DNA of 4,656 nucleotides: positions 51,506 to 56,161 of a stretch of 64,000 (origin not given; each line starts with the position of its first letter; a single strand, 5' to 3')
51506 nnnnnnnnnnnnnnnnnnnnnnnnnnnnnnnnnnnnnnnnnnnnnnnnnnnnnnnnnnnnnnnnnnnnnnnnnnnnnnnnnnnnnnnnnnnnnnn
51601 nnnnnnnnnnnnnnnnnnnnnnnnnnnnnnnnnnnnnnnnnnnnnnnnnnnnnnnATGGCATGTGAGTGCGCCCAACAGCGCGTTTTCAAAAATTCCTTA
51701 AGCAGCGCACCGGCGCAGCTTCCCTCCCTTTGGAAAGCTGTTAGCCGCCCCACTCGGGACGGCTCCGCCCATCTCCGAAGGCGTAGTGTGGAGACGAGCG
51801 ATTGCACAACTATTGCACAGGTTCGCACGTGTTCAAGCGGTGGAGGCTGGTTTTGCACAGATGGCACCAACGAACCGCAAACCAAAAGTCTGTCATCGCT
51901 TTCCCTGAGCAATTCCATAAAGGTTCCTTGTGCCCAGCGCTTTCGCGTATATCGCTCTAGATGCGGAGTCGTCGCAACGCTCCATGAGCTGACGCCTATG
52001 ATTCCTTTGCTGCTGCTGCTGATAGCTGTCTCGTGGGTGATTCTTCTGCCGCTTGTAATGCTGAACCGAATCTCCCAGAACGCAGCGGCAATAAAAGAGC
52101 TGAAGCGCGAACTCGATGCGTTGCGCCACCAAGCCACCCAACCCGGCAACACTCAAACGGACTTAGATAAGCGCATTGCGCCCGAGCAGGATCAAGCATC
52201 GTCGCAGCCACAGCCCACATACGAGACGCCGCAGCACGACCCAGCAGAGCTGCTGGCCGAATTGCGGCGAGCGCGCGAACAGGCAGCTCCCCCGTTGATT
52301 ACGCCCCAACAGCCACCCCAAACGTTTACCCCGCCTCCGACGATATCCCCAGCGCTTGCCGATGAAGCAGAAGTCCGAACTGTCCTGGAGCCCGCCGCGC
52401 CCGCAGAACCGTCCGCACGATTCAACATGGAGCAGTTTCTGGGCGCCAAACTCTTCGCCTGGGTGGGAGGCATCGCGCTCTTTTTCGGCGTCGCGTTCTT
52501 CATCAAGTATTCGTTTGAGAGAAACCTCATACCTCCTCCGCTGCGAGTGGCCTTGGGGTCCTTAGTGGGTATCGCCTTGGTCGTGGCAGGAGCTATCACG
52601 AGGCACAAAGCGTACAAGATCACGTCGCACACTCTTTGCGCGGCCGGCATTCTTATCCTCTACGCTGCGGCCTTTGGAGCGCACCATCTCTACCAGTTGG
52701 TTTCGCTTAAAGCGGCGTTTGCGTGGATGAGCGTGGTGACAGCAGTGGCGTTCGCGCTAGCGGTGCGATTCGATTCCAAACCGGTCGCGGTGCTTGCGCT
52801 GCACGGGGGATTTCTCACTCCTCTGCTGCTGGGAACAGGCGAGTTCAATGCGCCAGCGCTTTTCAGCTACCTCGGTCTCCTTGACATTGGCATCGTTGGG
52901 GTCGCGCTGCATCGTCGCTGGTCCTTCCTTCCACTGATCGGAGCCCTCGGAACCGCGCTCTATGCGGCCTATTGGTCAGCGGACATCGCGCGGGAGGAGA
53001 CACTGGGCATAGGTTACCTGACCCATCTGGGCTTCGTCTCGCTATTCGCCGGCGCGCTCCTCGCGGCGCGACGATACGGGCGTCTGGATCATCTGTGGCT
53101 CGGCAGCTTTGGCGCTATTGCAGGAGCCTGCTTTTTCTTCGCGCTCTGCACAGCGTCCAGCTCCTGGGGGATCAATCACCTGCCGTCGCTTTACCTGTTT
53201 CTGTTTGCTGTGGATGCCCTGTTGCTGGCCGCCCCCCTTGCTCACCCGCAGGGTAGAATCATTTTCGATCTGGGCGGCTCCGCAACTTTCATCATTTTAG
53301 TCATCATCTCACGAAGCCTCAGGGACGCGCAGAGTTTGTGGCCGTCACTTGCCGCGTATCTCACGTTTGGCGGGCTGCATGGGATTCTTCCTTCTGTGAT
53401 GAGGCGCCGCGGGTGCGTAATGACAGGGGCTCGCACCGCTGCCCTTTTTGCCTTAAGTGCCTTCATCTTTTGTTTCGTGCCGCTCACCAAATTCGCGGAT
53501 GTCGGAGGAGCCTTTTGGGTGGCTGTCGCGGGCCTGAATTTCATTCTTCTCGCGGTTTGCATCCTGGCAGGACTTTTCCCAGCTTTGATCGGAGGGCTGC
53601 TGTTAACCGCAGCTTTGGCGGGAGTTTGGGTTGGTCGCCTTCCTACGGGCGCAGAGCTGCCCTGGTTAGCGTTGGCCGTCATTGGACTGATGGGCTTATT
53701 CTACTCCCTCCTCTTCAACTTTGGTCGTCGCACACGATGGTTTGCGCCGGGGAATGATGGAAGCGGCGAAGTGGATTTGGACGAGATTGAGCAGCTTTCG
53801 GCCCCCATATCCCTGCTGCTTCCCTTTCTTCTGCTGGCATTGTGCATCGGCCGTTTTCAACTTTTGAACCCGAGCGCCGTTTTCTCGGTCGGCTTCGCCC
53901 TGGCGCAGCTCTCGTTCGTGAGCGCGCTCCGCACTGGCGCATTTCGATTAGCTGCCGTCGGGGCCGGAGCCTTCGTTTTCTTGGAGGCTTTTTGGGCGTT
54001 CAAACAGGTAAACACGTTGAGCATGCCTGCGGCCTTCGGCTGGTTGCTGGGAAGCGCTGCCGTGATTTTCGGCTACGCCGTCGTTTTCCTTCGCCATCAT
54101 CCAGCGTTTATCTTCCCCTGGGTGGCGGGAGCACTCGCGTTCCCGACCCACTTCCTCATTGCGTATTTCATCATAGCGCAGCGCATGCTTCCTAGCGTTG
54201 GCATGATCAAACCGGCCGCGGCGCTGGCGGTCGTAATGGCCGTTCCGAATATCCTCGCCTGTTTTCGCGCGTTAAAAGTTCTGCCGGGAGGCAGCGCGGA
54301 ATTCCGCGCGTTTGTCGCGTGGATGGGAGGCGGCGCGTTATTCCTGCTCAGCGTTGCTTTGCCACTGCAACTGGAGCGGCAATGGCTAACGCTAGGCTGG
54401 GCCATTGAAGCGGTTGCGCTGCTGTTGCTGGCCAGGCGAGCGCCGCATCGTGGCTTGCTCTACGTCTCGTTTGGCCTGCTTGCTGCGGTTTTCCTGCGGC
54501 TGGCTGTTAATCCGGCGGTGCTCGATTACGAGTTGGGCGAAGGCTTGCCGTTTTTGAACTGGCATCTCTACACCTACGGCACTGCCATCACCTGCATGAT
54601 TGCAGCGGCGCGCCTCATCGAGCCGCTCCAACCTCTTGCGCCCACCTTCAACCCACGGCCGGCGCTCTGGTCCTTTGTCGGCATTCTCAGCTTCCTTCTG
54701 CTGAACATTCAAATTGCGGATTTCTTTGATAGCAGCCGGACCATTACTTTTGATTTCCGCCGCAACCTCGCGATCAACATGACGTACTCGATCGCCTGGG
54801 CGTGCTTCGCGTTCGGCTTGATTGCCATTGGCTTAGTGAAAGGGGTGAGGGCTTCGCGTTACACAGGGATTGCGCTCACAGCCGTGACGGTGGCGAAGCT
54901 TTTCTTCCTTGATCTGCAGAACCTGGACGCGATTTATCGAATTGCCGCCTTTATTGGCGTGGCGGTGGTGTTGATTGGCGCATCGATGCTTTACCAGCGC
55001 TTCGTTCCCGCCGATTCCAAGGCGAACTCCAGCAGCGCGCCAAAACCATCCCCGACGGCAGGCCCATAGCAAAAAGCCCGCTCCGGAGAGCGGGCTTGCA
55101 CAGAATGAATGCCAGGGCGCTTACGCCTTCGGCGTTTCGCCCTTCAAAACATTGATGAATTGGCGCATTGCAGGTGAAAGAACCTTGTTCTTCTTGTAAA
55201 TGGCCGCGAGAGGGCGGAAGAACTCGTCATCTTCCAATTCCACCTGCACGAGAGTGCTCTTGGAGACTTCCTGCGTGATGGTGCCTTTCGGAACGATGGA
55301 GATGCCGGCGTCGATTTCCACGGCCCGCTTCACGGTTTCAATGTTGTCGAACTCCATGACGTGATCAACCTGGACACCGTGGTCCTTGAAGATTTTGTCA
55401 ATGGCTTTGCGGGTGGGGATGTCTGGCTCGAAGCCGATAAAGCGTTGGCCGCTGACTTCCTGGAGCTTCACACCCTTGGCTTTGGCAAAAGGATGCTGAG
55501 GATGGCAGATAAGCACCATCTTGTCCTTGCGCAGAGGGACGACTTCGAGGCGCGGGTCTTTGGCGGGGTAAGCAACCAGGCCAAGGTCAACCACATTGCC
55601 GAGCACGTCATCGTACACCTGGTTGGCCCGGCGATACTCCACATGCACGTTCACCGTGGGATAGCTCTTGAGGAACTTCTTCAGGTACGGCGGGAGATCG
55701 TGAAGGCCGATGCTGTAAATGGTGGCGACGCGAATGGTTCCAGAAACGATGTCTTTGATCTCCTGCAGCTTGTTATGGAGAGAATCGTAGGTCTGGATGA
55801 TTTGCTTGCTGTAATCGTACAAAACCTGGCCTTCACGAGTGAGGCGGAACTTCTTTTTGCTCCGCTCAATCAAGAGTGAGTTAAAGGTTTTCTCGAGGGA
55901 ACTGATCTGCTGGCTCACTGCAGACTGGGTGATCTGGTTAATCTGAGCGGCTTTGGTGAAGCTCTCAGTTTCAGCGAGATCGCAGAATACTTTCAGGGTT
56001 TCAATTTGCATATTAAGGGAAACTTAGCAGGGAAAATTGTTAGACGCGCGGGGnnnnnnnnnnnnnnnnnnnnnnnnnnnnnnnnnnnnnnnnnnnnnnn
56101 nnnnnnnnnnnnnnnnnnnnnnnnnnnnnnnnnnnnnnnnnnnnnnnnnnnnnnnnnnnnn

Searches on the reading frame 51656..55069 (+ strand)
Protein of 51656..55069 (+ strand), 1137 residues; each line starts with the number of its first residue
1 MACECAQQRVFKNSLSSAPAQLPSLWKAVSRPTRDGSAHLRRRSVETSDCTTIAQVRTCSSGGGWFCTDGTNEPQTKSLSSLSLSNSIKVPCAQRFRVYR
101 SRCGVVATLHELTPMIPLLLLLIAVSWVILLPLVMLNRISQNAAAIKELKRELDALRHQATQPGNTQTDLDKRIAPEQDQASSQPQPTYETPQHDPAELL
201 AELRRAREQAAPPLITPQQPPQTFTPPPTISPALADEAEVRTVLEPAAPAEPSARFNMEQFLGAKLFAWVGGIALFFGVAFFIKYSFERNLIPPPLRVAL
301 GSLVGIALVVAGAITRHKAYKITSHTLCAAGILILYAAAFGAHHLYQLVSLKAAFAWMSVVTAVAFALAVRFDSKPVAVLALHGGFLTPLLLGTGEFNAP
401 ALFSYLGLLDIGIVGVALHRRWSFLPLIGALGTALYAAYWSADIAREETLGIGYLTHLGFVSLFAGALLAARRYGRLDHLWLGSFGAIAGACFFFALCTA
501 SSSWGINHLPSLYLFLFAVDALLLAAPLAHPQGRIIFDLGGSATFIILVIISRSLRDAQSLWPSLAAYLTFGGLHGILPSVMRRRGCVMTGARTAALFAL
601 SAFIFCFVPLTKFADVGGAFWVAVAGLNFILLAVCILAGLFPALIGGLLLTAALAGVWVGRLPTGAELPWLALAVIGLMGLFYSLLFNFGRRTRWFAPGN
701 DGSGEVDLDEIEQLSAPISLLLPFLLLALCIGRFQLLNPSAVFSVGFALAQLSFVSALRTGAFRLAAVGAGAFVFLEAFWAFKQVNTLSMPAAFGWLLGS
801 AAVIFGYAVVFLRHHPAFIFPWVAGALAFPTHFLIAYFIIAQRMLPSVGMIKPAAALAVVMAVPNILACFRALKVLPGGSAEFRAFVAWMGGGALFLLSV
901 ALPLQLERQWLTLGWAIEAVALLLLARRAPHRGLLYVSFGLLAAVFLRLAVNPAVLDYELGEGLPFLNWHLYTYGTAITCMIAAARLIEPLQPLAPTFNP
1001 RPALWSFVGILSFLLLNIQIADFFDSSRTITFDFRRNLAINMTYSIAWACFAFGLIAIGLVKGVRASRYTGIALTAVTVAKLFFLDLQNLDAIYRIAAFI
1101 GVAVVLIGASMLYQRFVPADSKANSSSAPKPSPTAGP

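Call 20: search_protein_families(library=pfam, proteins=[window:51656-55069:+], max_evalue=0.001)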
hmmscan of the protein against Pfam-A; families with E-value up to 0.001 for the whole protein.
window:51656-55069:+ (1137 aa): 1 family
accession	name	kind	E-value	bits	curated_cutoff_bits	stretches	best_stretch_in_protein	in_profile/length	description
PF10101.14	DUF2339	-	2.1e-77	261.9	33.6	2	264-719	2-383/659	Predicted membrane protein (DUF2339)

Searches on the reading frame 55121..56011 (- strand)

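Call 20: search_protein_families(library=pfam, proteins=[window:55121-56011:-], max_evalue=0.001)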
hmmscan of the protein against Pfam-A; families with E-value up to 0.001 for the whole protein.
window:55121-56011:- (296 aa): 2 families
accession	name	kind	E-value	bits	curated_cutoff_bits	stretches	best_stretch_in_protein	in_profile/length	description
PF03466.25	LysR_substrate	-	1.7e-48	165.2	28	1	89-291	4-206/209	LysR substrate binding domain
PF00126.33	HTH_1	-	1e-17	64.3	26.6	1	4-62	2-60/60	Bacterial regulatory helix-turn-helix protein, lysR family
